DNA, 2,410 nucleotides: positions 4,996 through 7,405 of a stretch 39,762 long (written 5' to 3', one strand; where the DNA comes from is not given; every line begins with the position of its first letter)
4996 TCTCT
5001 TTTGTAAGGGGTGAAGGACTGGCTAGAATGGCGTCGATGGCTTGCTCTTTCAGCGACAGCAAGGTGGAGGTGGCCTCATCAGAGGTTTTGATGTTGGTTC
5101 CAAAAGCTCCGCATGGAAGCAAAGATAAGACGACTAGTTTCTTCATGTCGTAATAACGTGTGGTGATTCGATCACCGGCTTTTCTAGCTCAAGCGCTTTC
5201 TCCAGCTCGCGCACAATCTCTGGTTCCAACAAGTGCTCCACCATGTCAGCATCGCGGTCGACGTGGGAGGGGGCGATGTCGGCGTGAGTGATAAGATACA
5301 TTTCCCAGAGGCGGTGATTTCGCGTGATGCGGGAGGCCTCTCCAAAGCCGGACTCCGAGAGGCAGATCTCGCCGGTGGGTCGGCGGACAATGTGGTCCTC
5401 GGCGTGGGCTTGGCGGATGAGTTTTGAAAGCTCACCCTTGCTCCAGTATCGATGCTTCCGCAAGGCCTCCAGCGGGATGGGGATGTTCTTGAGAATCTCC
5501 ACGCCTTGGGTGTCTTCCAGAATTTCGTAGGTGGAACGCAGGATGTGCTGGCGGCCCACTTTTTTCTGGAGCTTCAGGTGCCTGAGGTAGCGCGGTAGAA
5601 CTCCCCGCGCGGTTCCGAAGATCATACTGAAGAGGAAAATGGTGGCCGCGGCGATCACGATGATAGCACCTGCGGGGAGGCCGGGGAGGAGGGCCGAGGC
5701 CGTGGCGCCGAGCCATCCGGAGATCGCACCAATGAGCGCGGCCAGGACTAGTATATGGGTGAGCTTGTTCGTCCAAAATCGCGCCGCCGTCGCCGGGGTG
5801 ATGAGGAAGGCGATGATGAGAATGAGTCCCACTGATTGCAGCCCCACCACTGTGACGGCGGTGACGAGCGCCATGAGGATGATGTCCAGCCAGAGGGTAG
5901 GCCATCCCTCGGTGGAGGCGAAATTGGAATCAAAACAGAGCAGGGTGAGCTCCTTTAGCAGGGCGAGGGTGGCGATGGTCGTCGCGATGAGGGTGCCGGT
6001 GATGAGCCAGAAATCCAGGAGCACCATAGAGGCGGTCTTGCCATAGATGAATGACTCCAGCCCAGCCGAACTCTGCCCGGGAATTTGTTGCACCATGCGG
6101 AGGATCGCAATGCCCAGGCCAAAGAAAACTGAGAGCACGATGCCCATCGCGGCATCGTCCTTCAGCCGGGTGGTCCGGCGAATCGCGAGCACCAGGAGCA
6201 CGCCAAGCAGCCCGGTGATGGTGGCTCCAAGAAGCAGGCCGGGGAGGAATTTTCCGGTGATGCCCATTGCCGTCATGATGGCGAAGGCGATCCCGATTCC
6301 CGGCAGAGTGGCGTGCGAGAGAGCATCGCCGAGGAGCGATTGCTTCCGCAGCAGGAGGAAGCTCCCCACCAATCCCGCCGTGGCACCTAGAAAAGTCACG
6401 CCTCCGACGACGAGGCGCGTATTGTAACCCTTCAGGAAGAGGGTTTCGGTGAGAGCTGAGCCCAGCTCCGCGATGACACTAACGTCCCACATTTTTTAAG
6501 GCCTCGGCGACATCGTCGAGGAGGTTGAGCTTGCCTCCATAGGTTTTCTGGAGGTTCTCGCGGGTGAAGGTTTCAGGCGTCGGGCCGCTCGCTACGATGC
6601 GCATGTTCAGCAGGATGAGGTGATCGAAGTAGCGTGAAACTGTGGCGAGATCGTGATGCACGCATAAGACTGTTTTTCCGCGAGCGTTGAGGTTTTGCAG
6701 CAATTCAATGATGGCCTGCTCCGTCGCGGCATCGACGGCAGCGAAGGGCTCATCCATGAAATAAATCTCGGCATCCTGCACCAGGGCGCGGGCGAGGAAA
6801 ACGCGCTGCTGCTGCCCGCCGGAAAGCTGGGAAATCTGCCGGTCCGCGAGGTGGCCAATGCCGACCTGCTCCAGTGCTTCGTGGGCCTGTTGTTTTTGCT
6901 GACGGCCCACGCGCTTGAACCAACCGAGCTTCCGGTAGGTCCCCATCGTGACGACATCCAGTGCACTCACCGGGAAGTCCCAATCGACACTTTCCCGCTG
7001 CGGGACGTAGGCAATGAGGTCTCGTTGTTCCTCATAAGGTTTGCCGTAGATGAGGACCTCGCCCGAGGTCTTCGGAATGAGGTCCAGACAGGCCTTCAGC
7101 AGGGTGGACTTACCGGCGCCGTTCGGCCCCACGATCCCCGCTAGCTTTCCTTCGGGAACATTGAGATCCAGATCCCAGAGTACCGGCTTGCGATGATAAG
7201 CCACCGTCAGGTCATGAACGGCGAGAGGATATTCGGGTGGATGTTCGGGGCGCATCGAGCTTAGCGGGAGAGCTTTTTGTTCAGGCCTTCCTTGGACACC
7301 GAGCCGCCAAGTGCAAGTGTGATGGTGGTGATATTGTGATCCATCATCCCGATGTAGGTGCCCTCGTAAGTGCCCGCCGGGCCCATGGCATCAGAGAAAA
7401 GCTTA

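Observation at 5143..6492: ABC-3 metal permease fused in-frame to a DtxR-family repressor (YtgCR-like) outside Chlamydiae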

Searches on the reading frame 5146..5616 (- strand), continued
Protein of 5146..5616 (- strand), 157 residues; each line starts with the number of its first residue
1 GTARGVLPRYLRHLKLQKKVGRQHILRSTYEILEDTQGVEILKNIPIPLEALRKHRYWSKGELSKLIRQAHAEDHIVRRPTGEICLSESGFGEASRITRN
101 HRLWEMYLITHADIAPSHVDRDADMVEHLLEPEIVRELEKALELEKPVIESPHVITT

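Call 64: list_cluster_members(proteins=[P0291, P0267, P0293, P0257, P0314, P0338, P0355, P0365, P0368, P0331])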
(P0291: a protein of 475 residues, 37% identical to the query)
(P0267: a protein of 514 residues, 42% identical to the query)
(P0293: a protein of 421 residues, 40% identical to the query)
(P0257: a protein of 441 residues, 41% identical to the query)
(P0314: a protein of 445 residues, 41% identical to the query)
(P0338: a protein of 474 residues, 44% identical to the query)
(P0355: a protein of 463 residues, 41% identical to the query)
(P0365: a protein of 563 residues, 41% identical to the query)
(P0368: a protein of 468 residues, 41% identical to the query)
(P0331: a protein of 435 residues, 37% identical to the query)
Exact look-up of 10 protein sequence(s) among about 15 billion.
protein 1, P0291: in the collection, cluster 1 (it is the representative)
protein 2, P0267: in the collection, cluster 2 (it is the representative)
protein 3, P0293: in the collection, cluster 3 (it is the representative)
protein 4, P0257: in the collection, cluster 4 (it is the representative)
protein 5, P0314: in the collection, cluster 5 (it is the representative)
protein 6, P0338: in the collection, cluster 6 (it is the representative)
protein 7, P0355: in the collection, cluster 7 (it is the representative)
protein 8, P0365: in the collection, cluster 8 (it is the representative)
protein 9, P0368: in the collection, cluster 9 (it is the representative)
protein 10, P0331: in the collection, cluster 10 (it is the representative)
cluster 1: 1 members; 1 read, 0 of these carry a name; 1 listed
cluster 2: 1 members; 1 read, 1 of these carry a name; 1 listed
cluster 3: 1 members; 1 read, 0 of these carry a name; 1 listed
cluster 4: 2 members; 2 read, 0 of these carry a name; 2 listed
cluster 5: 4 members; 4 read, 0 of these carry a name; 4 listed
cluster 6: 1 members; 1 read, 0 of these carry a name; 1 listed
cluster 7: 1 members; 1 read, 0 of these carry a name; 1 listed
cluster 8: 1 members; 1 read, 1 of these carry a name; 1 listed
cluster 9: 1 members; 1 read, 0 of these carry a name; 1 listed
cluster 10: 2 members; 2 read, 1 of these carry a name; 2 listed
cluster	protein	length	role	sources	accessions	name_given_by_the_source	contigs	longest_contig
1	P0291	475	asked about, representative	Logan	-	-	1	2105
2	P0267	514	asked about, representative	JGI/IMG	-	manganese/zinc/iron transport system permease protein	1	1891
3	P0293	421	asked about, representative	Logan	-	-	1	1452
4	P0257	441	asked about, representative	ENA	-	-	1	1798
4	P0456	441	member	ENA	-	-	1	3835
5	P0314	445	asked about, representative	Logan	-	-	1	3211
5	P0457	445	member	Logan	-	-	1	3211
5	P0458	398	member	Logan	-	-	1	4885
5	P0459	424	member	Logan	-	-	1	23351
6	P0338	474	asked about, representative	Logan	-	-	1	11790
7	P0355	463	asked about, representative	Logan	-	-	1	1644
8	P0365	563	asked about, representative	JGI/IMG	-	manganese/zinc/iron transport system permease protein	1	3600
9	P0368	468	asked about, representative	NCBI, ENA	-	-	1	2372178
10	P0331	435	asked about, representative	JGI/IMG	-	manganese/zinc/iron transport system permease protein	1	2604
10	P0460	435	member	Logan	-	-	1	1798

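Call 67: find_encoding_contigs(protein=P0181, flank=4000, max_places=2)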
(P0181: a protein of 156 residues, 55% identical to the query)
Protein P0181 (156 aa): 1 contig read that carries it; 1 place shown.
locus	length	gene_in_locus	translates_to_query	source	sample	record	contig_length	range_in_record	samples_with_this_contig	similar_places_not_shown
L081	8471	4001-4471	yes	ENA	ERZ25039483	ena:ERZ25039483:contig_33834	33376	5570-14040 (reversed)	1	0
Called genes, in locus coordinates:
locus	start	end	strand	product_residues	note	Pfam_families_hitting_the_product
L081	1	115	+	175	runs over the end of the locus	PF05974:DUF892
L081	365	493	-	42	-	-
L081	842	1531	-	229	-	-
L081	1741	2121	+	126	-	PF01297:ZnuA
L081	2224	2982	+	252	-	PF00005:ABC_tran, PF02463:SMC_N (faint), PF13304:AAA_21 (faint)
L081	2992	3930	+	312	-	PF00950:ABC-3, PF01032:FecCD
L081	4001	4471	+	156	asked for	PF02742:Fe_dep_repr_C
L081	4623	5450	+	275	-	PF00950:ABC-3, PF01032:FecCD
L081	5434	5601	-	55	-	PF00330:Aconitase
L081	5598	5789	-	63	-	-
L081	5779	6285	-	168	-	PF00330:Aconitase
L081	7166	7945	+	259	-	PF13344:Hydrolase_6, PF00702:Hydrolase (weak), PF13242:Hydrolase_like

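Call 68: find_encoding_contigs(protein=P0126, flank=4000, max_places=2)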
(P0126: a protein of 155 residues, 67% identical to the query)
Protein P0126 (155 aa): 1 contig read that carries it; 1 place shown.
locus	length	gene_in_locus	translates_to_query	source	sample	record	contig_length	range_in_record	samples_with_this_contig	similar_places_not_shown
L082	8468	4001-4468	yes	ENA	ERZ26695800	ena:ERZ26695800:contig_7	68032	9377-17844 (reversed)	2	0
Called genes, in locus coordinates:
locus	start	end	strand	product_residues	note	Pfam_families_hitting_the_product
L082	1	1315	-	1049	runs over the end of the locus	PF13442:Cytochrome_CBB3 (faint), PF07635:PSCyt1, PF07583:PSCyt2, PF07587:PSD1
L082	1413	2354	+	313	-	PF01297:ZnuA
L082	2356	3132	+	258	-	PF00005:ABC_tran, PF02463:SMC_N (faint), PF13304:AAA_21 (faint)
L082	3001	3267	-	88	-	-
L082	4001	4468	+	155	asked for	PF02742:Fe_dep_repr_C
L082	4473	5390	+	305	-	PF13557:Phenol_MetA_deg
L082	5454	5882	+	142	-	PF00950:ABC-3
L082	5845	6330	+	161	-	PF01032:FecCD (weak), PF00950:ABC-3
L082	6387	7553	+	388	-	PF00989:PAS, PF13188:PAS_8, PF08448:PAS_4, PF13426:PAS_9 (weak), PF13581:HATPase_c_2 (faint), PF00512:HisKA, PF02518:HATPase_c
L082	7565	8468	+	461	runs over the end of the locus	PF00072:Response_reg, PF00158:Sigma54_activat, PF01078:Mg_chelatase (weak), PF13191:AAA_16 (faint), PF14532:Sigma54_activ_2, PF07728:AAA_5, PF25601:AAA_lid_14, PF02954:HTH_8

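Call 69: find_encoding_contigs(protein=P0147, flank=3000, max_places=2)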
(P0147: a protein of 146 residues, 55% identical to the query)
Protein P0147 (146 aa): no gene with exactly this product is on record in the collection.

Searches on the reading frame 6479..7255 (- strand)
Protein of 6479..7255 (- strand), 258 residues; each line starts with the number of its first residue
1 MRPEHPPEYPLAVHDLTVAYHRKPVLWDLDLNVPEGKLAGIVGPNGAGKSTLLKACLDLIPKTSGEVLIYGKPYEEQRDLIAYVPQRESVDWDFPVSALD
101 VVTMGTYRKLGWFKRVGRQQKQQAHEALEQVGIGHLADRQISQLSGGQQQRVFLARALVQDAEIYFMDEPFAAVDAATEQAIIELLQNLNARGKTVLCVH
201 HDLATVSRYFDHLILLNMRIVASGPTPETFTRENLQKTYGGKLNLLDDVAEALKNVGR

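Call 5: search_protein_families(library=pfam, proteins=[window:6479-7255:-], max_evalue=0.01)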
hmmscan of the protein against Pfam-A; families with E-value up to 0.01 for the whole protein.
window:6479-7255:- (258 aa): 8 families
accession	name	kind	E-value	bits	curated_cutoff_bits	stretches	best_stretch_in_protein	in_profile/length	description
PF00005.33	ABC_tran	-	1e-31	110.8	25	1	28-172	3-137/137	ABC transporter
PF13304.12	AAA_21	-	1.3e-09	39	27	2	38-58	1-21/304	AAA domain, putative AbiEii toxin, Type IV TA system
PF02463.25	SMC_N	-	9.7e-08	32.1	40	1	121-206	120-202/220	RecF/RecN/SMC N terminal domain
PF13476.12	AAA_23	-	9.7e-05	23.5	27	1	31-55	17-38/201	AAA domain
PF13514.12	AAA_27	-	0.00012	22.2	22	1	29-60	19-50/206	AAA domain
PF13555.12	AAA_29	-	0.00076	19.6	27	1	39-59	25-45/61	P-loop containing region of AAA domain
PF13191.12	AAA_16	-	0.0021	19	32.6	1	40-92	28-75/167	AAA ATPase domain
PF13481.12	AAA_25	-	0.0024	18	27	0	25-53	22-50/195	AAA domain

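Call 6: search_protein_families(library=ncbifam, proteins=[window:6479-7255:-], max_evalue=0.01)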
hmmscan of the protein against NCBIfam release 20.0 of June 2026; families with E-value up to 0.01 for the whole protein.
window:6479-7255:- (258 aa): 191 families (the best 25 are shown)
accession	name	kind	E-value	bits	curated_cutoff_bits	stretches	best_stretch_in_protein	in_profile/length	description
NF053840.1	MnTportMntADein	equivalog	7.1e-69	232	400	1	11-240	2-230/240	manganese ABC transporter ATP-binding protein MntA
NF011630.0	PRK15056.1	equivalog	1.4e-66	224.6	393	1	11-244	7-243/274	manganese/iron ABC transporter ATP-binding protein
NF040873.1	AztA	equivalog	9.7e-59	198.1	220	1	20-214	2-190/191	zinc ABC transporter ATP-binding protein AztA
TIGR03771.1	anch_rpt_ABC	equivalog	3.1e-57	193.8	268.8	1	32-230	2-199/223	anchored repeat-type ABC transporter ATP-binding subunit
NF010068.0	PRK13548.1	equivalog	3.5e-53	180.4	261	1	11-252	6-253/261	heme ABC transporter ATP-binding protein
NF007082.0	PRK09536.1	equivalog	8.7e-53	179.8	537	1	11-248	4-245/402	corrinoid ABC transporter ATPase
NF008409.0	PRK11231.1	equivalog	2e-52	178.1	375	1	11-239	3-235/255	Fe(3+) dicitrate ABC transporter ATP-binding protein FecE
TIGR03873.1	F420-0_ABC_ATP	hypoth_equivalog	1.4e-46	158.8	372.4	1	11-247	2-242/256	putative F420-0 ABC transporter ATP-binding protein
TIGR02315.1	ABC_phnC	equivalog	2.6e-40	138.4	266.1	1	11-240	2-243/243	phosphonate ABC transporter ATP-binding protein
NF007606.0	PRK10253.1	equivalog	8.9e-38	130.2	497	1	14-249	11-251/266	iron-enterobactin ABC transporter ATP-binding protein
NF007863.0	PRK10575.1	equivalog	2.4e-37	128.7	433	1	11-249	12-255/265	Fe3+-hydroxamate ABC transporter ATP-binding protein FhuC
TIGR01188.1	drrA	subfamily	1.3e-36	126.5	312.45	1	25-230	8-211/302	daunorubicin resistance ABC transporter, ATP-binding protein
TIGR02857.1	CydD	equivalog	1.1e-34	120.3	435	1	10-213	321-526/529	thiol reductant ABC exporter subunit CydD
TIGR03608.1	L_ocin_972_ABC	subfamily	1.4e-34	119.4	254.85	1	14-213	2-203/206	putative bacteriocin export ABC transporter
TIGR01189.1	ccmA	equivalog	1e-32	113.4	131.6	1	11-206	1-191/198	heme ABC exporter ATP-binding protein CcmA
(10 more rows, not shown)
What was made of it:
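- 6479..7255 (-): ABC transporter ATPase. It overlaps the next gene by 14 nt. The best NCBIfam matches are Mn/Fe ATPases, below the equivalog cut-offs (calls 5, 6).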
